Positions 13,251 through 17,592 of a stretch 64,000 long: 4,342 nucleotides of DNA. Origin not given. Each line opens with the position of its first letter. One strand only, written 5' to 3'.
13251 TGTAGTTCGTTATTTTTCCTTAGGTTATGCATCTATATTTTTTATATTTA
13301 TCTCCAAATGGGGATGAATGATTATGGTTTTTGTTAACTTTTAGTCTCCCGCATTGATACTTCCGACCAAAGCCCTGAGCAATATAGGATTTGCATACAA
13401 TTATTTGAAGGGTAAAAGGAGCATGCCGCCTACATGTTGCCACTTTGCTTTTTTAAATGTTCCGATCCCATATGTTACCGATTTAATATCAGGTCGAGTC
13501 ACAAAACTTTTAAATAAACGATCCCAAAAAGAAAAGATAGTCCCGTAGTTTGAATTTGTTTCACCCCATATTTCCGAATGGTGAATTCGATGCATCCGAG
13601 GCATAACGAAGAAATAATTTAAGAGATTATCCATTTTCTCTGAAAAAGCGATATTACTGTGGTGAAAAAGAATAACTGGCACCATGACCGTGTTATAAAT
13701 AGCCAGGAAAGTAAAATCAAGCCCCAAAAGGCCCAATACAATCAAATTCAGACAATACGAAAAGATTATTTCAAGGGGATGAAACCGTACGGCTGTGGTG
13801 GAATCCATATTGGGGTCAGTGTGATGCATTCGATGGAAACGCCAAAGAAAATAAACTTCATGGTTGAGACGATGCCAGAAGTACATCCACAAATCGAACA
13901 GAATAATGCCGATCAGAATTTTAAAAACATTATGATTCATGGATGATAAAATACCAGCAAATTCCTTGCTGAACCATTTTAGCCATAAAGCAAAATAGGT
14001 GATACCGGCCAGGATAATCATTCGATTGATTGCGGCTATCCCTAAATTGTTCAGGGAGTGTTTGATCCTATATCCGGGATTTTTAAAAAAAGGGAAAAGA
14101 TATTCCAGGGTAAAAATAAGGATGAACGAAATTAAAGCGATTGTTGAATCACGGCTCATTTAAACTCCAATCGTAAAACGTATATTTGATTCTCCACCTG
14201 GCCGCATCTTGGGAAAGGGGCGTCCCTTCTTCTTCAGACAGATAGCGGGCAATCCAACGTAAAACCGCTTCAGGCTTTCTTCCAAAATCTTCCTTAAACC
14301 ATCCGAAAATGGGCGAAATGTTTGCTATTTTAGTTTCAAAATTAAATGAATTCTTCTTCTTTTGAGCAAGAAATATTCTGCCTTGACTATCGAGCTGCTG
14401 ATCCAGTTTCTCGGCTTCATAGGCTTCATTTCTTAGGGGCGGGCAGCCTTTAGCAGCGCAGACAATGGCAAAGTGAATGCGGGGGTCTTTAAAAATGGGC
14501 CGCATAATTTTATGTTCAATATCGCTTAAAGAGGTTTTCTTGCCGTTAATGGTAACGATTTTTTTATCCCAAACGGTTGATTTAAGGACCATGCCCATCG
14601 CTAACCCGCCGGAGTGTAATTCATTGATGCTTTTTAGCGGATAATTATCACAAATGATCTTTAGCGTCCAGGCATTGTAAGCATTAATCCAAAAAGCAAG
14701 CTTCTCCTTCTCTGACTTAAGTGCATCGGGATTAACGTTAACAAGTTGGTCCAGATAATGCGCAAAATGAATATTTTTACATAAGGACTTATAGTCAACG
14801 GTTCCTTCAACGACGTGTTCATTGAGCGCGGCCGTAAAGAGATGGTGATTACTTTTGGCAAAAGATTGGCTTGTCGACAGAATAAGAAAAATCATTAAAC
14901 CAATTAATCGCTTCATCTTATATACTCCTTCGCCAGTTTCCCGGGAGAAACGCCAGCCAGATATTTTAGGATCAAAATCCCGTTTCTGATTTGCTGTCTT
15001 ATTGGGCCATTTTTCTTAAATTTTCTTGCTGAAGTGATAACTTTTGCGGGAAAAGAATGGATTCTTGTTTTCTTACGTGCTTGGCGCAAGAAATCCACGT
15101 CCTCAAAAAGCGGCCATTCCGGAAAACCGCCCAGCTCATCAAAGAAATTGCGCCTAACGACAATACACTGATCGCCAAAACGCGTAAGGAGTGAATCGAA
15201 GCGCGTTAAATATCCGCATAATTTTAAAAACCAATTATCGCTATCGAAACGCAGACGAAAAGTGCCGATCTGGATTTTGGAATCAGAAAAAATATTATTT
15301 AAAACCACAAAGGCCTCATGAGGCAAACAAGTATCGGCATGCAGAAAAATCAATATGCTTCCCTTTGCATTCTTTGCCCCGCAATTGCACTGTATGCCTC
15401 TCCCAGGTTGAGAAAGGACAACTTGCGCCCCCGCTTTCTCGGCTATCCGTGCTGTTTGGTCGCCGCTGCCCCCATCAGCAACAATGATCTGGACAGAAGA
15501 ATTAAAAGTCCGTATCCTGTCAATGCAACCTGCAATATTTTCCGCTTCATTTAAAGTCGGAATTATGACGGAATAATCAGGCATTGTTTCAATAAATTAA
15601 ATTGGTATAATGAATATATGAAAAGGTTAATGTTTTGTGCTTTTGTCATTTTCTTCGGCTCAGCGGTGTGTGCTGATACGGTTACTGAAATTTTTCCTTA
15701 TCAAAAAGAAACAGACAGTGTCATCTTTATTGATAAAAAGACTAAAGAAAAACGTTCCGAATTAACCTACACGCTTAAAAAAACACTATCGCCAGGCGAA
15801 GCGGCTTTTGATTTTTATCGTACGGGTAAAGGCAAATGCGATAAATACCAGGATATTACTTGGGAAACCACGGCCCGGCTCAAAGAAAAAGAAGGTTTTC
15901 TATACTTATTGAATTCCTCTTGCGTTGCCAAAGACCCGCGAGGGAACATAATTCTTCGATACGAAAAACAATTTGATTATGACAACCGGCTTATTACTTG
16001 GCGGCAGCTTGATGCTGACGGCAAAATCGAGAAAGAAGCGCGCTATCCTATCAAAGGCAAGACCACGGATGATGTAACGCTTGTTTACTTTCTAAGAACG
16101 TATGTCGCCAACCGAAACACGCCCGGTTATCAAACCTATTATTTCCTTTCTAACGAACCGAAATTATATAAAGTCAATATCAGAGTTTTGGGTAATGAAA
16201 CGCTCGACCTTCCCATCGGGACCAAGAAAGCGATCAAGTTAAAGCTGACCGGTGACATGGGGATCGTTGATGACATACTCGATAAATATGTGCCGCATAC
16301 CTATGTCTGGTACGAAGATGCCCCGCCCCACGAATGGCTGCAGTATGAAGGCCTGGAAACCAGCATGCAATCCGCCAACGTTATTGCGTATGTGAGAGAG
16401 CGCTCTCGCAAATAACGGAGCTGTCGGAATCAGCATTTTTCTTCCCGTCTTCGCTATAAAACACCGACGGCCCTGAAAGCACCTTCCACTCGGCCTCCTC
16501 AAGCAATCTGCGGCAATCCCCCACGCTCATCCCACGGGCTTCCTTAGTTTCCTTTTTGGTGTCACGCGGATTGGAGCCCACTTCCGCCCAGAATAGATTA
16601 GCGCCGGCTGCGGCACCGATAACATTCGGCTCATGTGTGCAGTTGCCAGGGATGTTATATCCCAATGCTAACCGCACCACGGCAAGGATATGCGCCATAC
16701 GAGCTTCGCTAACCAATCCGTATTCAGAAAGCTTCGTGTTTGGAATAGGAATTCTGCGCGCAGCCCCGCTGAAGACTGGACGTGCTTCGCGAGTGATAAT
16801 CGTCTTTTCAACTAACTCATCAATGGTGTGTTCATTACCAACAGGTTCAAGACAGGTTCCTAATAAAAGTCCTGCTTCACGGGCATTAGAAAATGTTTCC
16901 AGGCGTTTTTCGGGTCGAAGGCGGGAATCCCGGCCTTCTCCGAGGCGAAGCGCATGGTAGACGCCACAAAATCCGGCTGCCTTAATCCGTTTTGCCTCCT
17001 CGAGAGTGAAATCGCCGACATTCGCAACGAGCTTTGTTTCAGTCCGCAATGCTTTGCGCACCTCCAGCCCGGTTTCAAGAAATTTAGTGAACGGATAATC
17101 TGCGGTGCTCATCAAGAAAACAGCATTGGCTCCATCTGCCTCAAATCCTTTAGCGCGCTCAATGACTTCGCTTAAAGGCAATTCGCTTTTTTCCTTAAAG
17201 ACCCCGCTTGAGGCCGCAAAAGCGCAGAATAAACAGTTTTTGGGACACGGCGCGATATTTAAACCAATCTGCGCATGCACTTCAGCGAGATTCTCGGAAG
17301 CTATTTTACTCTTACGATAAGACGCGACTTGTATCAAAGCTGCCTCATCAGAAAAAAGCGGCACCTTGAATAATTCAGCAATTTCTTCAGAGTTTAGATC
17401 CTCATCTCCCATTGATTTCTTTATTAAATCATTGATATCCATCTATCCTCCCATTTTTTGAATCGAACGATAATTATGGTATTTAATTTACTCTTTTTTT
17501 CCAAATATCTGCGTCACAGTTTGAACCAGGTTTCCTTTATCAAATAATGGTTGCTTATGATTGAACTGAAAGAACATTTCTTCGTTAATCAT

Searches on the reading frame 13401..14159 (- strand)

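Call 79: search_protein_families(library=pfam, proteins=[window:13401-14159:-], max_evalue=0.00001)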
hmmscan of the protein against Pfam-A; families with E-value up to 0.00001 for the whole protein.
window:13401-14159:- (252 aa): 1 family
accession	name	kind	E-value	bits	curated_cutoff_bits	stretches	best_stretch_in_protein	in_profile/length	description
PF04116.19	FA_hydroxylase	-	6.4e-29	101.5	31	1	82-217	2-131/132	Fatty acid hydroxylase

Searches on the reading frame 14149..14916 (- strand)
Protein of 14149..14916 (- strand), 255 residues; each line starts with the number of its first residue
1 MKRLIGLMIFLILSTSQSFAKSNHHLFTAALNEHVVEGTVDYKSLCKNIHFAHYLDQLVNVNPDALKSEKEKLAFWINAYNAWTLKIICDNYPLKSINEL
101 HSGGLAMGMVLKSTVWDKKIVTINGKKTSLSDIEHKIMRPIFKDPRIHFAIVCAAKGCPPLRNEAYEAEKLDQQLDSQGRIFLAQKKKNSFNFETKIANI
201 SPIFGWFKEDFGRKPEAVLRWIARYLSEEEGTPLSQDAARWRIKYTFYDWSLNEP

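Call 79: search_protein_families(library=pfam, proteins=[window:14149-14916:-], max_evalue=0.00001)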
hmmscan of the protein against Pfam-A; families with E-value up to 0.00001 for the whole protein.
window:14149-14916:- (255 aa): 1 family
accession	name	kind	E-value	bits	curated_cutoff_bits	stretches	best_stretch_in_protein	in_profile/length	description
PF04784.19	DUF547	-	2.5e-30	105.5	27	1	67-183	5-125/125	Protein of unknown function, DUF547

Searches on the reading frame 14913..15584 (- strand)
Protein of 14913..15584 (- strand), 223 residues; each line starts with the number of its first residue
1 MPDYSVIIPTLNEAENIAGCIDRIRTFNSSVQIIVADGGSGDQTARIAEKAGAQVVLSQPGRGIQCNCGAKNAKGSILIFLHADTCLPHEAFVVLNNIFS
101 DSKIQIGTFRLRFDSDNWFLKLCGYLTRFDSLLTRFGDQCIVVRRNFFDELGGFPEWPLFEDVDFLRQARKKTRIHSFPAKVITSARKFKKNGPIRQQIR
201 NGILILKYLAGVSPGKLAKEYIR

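Call 79: search_protein_families(library=pfam, proteins=[window:14913-15584:-], max_evalue=0.00001)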
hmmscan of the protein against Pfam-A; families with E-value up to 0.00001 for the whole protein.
window:14913-15584:- (223 aa): 2 families
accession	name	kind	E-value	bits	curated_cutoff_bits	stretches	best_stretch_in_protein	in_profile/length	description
PF00535.33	Glycos_transf_2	-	1.2e-16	61.6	23.3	1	5-115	1-121/168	Glycosyl transferase family 2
PF13641.12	Glyco_tranf_2_3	-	6.1e-09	36.7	27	1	2-197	1-223/230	Glycosyltransferase like family 2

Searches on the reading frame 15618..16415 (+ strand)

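Call 79: search_protein_families(library=pfam, proteins=[window:15618-16415:+], max_evalue=0.00001)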
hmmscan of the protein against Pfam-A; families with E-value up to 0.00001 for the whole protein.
window:15618-16415:+ (265 aa): 1 family
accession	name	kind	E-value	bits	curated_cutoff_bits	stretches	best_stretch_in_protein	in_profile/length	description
PF11306.15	DUF3108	-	9.4e-08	32.6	26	1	118-234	80-186/209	Protein of unknown function (DUF3108)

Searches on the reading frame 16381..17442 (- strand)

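Call 79: search_protein_families(library=pfam, proteins=[window:16381-17442:-], max_evalue=0.00001)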
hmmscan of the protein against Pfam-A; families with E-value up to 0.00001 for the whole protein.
window:16381-17442:- (353 aa): 1 family
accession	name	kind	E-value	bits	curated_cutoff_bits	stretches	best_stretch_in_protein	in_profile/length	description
PF04055.27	Radical_SAM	-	6.5e-09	36.6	29.5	1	66-209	7-161/166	Radical SAM superfamily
